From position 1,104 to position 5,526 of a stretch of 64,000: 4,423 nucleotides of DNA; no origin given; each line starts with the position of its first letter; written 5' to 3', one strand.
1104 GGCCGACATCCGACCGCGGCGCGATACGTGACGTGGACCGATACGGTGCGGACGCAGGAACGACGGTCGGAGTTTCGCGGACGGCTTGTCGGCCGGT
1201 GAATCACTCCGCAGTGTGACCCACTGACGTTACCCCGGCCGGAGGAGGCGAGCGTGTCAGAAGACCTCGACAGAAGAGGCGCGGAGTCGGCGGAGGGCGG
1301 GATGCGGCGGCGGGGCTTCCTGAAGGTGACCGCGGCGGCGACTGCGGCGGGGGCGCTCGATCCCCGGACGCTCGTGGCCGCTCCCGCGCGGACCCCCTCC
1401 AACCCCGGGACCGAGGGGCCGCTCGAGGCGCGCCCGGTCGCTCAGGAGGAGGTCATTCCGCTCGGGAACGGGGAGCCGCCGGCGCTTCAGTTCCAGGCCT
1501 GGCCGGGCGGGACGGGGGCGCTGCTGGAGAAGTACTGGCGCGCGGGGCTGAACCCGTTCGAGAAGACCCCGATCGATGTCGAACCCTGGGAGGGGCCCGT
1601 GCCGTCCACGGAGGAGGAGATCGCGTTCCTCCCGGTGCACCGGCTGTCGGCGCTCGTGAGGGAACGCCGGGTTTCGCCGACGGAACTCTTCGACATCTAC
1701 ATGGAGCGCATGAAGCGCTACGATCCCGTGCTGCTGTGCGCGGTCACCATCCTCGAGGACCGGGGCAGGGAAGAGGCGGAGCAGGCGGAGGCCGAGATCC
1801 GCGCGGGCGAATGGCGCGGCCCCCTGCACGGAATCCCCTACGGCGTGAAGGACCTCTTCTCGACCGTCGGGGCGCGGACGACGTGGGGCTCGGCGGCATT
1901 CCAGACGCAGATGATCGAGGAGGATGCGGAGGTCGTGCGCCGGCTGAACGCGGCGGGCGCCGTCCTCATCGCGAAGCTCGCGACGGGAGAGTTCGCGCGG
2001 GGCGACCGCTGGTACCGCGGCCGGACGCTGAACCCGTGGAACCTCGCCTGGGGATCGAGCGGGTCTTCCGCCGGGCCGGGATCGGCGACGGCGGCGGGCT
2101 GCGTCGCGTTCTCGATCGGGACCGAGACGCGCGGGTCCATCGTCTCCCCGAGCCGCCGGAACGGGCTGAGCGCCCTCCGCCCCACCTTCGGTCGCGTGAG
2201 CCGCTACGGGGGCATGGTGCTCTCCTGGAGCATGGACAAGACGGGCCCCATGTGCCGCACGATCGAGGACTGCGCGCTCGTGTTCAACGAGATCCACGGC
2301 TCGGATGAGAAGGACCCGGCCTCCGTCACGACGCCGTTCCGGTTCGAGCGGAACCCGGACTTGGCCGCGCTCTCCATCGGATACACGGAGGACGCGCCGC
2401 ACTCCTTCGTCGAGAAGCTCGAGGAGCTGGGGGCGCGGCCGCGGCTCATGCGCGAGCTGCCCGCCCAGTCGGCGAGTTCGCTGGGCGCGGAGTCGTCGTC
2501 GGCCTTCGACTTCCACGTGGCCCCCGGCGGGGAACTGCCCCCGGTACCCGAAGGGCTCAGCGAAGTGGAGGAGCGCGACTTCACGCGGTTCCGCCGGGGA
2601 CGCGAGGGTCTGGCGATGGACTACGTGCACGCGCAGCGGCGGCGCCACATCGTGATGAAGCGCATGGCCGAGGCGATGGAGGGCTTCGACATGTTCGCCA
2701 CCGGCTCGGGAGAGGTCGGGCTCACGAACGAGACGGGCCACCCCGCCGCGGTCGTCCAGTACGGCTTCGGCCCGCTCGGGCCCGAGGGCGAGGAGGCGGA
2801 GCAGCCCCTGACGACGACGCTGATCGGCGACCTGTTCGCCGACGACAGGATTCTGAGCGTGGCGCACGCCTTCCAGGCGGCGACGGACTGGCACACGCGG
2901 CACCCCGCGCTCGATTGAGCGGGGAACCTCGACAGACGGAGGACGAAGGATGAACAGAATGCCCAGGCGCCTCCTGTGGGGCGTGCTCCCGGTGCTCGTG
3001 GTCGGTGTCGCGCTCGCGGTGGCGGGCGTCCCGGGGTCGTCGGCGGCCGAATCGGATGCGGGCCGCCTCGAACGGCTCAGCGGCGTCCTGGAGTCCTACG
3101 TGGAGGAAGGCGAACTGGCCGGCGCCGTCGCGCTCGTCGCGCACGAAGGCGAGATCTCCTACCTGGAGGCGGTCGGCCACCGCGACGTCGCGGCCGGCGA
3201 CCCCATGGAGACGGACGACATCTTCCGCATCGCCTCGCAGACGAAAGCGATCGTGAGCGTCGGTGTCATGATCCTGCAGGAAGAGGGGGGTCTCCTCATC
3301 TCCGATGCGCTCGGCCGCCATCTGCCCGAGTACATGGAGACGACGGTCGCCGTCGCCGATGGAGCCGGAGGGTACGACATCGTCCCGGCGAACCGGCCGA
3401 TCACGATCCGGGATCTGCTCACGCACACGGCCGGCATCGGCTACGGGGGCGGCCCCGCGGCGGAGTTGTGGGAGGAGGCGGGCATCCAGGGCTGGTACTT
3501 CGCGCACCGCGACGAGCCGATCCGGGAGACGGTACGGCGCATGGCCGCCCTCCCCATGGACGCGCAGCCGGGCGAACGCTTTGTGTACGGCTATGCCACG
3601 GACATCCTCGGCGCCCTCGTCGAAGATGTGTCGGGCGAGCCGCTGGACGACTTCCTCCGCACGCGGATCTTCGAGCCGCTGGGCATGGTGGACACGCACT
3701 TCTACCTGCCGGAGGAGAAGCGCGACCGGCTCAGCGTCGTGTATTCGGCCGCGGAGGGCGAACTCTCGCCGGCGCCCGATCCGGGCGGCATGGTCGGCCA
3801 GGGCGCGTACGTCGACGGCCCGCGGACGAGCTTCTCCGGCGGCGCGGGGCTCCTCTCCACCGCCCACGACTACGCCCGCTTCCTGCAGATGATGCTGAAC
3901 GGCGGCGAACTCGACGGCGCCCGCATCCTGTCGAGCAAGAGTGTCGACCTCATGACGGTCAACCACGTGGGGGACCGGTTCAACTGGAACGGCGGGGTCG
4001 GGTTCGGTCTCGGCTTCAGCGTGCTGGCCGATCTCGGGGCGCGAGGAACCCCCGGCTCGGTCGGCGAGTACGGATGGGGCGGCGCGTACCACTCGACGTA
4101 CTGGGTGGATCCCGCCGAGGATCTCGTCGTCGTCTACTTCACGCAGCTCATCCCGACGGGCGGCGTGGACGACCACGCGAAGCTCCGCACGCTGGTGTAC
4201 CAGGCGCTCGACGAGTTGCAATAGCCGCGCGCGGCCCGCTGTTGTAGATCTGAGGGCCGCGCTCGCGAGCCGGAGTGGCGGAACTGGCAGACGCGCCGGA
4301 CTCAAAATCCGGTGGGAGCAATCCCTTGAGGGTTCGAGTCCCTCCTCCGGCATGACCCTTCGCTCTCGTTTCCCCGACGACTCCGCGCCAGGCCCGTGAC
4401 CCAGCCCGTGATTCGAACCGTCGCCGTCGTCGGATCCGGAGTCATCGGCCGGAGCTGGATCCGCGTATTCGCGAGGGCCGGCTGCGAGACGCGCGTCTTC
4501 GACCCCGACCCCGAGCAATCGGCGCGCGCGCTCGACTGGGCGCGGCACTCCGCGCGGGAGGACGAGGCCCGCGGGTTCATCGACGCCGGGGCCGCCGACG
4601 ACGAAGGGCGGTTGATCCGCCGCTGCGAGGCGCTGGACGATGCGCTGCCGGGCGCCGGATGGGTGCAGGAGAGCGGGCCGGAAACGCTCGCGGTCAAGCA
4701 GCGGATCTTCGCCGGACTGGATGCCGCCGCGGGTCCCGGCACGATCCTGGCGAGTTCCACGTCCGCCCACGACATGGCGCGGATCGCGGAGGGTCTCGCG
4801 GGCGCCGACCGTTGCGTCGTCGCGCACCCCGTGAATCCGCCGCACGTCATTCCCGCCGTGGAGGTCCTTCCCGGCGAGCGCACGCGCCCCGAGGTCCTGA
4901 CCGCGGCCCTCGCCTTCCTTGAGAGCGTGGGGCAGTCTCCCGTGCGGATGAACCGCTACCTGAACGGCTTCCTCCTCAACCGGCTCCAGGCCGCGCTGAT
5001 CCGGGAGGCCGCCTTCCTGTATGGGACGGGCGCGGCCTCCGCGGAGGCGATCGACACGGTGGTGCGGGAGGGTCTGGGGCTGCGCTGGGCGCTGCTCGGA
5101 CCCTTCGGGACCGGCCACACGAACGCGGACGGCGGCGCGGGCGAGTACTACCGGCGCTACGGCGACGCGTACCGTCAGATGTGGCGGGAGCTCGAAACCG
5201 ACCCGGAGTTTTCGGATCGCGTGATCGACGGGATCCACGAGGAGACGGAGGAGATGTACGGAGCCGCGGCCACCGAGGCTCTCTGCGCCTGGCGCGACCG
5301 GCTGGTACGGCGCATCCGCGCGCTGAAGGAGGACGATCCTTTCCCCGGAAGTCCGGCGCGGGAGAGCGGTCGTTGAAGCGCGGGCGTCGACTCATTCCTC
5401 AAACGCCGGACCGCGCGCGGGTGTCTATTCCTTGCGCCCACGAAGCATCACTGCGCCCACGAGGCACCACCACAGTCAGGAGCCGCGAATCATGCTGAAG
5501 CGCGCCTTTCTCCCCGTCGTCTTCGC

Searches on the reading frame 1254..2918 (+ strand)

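Call 77: search_protein_families(library=pfam, proteins=[window:1254-2918:+], max_evalue=0.001)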
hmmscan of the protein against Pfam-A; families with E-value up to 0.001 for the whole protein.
window:1254-2918:+ (554 aa): 1 family
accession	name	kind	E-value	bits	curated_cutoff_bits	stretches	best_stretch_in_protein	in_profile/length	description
PF01425.27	Amidase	-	2.3e-59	202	27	1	147-383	4-247/445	Amidase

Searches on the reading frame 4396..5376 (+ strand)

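Call 77: search_protein_families(library=pfam, proteins=[window:4396-5376:+], max_evalue=0.001)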
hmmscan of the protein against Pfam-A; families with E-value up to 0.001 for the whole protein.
window:4396-5376:+ (326 aa): 2 families
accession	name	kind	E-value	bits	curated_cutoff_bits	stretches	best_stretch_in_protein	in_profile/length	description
PF02737.24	3HCDH_N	-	2.7e-44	151.7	22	1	8-186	1-178/180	3-hydroxyacyl-CoA dehydrogenase, NAD binding domain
PF00725.27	3HCDH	-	6.1e-11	43.1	22.1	1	191-267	1-81/97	3-hydroxyacyl-CoA dehydrogenase, C-terminal domain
